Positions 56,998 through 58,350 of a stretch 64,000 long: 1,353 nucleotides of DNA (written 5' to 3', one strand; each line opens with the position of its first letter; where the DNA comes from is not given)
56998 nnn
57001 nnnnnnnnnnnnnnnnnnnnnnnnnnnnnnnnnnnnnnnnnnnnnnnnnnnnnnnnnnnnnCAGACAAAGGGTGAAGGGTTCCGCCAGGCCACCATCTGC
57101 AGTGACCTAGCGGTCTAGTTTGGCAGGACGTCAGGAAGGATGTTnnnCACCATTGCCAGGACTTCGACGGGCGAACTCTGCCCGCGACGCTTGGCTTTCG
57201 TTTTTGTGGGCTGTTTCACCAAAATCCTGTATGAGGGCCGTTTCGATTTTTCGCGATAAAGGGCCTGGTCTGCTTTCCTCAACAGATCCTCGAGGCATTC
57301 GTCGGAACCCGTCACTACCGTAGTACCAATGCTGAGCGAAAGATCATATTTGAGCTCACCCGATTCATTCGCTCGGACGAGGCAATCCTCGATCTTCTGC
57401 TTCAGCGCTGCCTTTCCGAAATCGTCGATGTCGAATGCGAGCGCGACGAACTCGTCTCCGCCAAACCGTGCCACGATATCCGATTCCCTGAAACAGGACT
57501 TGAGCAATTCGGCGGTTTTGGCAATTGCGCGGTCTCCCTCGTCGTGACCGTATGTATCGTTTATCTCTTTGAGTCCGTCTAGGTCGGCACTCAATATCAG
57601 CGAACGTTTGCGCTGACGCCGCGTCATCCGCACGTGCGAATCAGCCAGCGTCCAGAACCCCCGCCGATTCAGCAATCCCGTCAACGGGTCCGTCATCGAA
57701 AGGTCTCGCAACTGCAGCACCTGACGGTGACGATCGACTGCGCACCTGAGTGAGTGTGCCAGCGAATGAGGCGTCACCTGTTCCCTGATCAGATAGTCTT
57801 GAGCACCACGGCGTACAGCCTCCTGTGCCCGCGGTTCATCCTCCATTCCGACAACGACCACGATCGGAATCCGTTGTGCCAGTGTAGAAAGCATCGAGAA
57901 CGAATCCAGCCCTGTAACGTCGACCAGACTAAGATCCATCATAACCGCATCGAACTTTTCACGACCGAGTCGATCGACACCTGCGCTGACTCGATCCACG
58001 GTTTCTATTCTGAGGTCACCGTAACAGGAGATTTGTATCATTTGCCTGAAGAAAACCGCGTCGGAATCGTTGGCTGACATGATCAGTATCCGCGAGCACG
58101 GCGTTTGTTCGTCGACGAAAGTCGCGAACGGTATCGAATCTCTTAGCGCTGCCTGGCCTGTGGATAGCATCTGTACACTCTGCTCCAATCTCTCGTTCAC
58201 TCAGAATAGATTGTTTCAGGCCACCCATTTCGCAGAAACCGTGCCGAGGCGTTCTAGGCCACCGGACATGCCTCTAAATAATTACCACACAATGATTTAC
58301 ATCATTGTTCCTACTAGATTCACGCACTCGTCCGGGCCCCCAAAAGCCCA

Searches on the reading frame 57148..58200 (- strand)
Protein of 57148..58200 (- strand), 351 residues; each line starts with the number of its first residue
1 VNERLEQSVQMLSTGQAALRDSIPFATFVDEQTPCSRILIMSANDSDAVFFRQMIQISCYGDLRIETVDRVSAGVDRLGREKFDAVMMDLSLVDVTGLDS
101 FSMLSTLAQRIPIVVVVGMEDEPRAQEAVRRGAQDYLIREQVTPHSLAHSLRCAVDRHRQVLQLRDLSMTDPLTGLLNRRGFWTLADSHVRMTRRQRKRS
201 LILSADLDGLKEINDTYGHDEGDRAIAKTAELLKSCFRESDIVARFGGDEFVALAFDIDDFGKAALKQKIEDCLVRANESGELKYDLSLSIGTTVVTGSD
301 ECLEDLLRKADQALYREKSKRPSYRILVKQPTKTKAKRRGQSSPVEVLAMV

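Call 75: search_protein_families(library=pfam, proteins=[window:57148-58200:-], max_evalue=0.0001)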
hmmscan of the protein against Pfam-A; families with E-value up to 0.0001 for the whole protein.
window:57148-58200:- (351 aa): 2 families
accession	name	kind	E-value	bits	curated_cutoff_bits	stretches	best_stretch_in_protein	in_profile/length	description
PF00990.26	GGDEF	-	1.4e-35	122.9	23.8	1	169-320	2-157/161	Diguanylate cyclase, GGDEF domain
PF00072.30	Response_reg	-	1.3e-11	45.1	30.2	1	52-139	15-99/111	Response regulator receiver domain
